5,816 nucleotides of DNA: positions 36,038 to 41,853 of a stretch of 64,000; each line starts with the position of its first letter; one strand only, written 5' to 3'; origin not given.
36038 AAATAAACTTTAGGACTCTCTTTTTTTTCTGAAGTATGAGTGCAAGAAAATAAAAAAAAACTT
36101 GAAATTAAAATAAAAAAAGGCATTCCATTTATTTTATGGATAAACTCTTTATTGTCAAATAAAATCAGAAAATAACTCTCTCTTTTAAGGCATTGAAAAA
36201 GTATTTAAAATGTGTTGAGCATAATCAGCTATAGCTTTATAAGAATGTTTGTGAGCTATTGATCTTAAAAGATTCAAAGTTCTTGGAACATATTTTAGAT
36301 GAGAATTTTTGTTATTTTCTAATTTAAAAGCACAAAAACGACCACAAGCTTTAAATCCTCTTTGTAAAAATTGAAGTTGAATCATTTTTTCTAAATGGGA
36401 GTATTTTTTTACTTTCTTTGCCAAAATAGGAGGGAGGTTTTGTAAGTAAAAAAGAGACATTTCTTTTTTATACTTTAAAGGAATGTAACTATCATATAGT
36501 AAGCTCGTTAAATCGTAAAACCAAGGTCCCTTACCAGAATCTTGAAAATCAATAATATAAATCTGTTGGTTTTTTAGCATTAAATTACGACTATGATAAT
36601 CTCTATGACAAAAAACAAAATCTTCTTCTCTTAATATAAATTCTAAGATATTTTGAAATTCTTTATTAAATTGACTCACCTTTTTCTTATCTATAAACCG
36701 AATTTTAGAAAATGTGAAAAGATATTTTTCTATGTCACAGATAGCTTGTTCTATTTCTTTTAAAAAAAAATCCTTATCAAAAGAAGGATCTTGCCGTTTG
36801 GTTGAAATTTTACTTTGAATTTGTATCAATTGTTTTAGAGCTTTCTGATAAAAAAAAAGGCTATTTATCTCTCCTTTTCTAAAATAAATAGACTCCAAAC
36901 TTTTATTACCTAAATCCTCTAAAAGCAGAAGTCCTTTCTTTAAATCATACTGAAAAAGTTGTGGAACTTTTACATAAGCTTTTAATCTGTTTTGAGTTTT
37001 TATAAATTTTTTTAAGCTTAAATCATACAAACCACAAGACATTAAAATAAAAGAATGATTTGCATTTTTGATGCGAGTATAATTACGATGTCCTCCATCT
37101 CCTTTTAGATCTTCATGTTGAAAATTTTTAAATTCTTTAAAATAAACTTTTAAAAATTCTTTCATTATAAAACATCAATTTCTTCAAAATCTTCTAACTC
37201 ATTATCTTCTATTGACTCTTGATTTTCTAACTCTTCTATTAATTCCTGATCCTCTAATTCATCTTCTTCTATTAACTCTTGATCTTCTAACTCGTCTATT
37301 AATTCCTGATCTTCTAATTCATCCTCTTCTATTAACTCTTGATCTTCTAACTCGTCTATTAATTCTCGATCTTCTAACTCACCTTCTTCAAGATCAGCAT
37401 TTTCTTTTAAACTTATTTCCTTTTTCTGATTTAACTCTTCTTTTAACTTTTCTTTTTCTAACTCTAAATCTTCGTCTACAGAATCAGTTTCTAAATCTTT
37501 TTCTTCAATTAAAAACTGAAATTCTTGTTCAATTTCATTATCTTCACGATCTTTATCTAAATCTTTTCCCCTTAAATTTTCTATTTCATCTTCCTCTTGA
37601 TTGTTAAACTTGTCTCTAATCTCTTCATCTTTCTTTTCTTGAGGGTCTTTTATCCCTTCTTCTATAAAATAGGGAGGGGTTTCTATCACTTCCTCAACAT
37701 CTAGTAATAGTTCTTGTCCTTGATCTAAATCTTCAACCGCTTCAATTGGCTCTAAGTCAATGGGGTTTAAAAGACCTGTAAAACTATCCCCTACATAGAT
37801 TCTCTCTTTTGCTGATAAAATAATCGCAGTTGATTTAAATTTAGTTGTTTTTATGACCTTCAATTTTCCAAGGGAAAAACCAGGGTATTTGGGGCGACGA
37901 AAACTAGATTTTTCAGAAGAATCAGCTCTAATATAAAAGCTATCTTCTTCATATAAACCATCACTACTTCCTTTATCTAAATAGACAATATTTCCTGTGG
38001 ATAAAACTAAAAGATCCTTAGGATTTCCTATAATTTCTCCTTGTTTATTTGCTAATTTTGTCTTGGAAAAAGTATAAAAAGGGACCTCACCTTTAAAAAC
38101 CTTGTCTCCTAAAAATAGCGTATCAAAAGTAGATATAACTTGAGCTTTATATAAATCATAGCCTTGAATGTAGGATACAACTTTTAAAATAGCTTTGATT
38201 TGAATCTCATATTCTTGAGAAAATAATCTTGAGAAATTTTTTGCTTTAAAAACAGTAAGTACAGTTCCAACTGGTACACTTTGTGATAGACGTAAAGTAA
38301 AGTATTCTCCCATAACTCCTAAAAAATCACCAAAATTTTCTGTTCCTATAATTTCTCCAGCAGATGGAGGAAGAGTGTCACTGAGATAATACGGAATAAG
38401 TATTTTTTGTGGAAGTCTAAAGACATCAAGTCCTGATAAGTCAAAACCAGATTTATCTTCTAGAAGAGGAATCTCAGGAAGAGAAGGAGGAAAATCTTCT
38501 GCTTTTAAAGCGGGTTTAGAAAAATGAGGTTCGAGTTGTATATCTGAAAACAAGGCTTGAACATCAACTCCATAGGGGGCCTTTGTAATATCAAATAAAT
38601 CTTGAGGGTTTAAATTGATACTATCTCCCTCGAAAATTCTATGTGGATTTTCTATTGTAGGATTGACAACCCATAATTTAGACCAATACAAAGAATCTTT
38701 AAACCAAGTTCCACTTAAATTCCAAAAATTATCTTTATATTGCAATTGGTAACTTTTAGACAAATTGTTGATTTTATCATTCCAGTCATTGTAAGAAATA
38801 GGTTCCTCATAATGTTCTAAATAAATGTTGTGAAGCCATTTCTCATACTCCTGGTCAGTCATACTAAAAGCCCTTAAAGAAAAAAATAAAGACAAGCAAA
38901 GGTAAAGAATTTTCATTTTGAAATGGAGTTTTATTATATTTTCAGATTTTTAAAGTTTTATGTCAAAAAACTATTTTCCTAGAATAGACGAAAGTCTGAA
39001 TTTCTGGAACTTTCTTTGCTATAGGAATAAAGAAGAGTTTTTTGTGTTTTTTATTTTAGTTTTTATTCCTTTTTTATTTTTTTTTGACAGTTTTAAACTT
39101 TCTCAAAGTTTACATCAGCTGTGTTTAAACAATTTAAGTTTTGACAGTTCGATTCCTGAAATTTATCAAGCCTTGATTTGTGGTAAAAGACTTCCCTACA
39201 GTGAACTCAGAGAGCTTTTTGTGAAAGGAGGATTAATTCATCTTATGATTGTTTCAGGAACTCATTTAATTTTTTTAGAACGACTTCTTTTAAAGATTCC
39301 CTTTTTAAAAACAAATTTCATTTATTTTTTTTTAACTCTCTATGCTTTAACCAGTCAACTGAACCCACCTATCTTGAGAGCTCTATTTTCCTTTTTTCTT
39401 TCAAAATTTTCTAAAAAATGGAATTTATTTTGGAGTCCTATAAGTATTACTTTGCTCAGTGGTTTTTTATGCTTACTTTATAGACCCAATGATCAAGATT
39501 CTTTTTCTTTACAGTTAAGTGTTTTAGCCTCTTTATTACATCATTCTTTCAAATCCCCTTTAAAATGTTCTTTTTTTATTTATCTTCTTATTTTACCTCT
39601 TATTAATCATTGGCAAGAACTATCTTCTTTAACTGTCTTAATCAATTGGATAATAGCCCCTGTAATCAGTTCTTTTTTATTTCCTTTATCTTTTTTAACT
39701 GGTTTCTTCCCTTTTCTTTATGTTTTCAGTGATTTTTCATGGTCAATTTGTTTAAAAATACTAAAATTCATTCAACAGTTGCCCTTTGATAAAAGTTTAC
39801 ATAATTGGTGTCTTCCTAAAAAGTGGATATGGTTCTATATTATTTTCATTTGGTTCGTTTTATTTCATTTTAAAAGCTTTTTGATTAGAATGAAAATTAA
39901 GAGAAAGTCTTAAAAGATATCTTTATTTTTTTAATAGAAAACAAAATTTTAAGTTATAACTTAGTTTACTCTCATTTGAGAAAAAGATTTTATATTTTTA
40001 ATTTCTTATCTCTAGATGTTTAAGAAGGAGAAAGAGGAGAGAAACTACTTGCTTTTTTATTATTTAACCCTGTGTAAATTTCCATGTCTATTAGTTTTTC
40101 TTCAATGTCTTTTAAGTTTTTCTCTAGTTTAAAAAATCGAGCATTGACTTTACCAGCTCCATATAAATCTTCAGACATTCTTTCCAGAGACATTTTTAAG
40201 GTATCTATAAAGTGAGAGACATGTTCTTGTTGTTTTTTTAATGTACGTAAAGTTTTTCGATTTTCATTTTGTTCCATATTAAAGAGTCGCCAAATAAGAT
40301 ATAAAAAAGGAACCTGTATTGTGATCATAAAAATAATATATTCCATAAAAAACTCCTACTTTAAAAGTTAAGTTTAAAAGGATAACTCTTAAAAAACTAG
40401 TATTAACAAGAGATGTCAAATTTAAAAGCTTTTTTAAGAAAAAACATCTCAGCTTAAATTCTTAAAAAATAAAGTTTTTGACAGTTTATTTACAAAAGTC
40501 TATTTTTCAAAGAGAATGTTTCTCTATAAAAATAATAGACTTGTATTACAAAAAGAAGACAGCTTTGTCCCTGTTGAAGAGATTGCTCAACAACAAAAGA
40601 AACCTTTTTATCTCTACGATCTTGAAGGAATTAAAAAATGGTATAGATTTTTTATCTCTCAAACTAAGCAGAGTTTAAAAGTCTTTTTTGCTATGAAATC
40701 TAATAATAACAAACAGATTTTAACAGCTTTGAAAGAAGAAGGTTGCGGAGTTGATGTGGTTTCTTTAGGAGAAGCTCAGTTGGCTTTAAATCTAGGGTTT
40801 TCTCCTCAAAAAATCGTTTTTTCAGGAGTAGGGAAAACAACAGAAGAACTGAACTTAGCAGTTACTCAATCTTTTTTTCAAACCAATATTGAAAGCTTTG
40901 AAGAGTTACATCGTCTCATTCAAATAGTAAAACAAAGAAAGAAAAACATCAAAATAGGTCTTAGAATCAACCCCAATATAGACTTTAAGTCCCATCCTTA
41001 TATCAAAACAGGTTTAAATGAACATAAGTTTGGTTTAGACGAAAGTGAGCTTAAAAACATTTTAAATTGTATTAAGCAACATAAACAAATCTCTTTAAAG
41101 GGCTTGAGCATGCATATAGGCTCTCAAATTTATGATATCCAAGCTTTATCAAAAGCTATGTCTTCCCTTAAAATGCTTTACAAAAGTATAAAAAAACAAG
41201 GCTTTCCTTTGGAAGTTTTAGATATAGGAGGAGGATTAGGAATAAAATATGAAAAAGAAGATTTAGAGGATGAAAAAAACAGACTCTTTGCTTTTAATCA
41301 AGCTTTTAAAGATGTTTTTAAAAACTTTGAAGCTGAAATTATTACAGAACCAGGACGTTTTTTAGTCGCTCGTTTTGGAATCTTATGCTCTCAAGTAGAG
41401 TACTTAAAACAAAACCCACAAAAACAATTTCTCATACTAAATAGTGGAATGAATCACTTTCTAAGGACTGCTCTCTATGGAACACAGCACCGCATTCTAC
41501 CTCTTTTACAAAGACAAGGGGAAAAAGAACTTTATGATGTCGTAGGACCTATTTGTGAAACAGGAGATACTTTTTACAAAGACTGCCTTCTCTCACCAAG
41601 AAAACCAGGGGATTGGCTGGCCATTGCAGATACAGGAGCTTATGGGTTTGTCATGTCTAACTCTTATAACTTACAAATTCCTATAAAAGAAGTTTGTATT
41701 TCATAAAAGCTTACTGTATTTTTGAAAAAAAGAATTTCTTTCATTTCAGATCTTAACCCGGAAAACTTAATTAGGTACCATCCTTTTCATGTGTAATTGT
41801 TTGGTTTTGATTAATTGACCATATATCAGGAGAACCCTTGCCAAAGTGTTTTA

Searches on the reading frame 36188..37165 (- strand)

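Call 28: search_protein_families(library=pfam, proteins=[window:36188-37165:-], max_evalue=0.0001)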
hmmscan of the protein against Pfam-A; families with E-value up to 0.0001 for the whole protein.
window:36188-37165:- (326 aa): 3 families
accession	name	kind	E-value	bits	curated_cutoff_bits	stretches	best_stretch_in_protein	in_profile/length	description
PF01636.29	APH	-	1.2e-15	58.4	23.2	1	22-225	7-212/239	Phosphotransferase enzyme family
PF02958.26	EcKL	-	7.2e-07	29.3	22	1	129-227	162-265/294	Ecdysteroid kinase-like family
PF01633.27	Choline_kinase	-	9.1e-07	28.9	29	1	115-225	101-206/300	Choline/ethanolamine kinase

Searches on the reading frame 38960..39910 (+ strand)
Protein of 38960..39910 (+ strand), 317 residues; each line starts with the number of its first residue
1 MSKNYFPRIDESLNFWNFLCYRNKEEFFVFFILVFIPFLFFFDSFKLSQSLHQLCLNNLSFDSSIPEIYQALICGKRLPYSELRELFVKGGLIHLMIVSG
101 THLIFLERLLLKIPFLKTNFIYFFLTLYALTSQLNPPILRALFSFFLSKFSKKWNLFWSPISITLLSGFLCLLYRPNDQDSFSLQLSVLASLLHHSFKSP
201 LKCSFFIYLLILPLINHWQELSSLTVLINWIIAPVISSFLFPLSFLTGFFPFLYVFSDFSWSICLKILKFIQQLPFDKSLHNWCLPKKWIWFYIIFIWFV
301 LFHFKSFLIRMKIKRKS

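Call 9: search_protein_families(library=ncbifam, proteins=[window:38960-39910:+], max_evalue=0.01)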
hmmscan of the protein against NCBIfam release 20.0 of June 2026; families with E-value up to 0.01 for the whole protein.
window:38960-39910:+ (317 aa): 1 family
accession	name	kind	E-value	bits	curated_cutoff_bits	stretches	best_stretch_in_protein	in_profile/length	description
TIGR00360.1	ComEC_N-term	subfamily_domain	4.1e-09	37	36.5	1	93-242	2-170/171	ComEC/Rec2-related protein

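Call 29: search_protein_families(library=pfam, proteins=[window:38960-39910:+], max_evalue=0.0001)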
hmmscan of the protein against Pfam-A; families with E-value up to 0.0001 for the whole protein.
window:38960-39910:+ (317 aa): 1 family
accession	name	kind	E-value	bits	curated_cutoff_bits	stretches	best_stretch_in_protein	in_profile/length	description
PF03772.21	Competence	-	2.1e-15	57.3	23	1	81-302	11-266/270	Competence protein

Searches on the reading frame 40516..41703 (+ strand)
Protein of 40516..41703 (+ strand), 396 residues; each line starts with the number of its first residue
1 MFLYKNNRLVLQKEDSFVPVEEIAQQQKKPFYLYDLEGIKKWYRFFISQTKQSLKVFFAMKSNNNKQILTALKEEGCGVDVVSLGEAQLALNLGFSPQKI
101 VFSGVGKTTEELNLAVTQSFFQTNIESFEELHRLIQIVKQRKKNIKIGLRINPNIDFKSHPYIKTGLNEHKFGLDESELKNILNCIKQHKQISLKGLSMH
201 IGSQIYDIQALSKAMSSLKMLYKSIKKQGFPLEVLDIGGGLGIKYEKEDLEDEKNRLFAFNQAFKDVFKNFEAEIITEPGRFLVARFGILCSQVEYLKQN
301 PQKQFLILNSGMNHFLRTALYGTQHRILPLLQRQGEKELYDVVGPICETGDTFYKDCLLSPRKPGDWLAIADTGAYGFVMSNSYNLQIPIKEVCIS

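Call 9: search_protein_families(library=ncbifam, proteins=[window:40516-41703:+], max_evalue=0.01)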
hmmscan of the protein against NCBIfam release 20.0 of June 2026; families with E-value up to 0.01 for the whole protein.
window:40516-41703:+ (396 aa): 9 families
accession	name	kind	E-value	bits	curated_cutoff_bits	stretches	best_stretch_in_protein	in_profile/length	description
TIGR01048.1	lysA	equivalog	5.3e-114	381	297.9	1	18-393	14-393/417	diaminopimelate decarboxylase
NF006515.0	PRK08961.1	equivalog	2.8e-66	224.1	802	1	25-395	499-859/861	bifunctional aspartate kinase/diaminopimelate decarboxylase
TIGR03099.1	dCO2ase_PEP1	hypoth_equivalog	3.4e-61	207.5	478.45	1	18-383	13-385/398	pyridoxal-dependent decarboxylase, exosortase A system-associated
NF052544.1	OrLyDeCDokD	equivalog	2.1e-44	151.9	700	1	18-387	31-429/461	ornithine/lysine decarboxylase DokD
NF003763.0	PRK05354.1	equivalog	3.7e-27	95.1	369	1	54-304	98-366/636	biosynthetic arginine decarboxylase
NF041039.1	FslC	exception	4.6e-26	91.6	500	1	20-384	19-393/418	rhizoferrin biosystnesis N-citrylornithine decarboxylase FslC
TIGR01273.1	speA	equivalog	1.3e-25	90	624.1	1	53-304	90-358/624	arginine decarboxylase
TIGR01047.1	nspC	equivalog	1.3e-17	63.3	409.05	1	30-385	4-349/380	carboxynorspermidine decarboxylase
TIGR00044.1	TIGR00044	hypoth_equivalog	3.3e-05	23.6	106.25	1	98-228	73-191/229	YggS family pyridoxal phosphate-dependent enzyme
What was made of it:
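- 40516..41706 (+): lysA (diaminopimelate decarboxylase). It is the conserved convergent downstream neighbour and the source of the spacer relic. Call 9 (TIGR01048, 381 bits).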
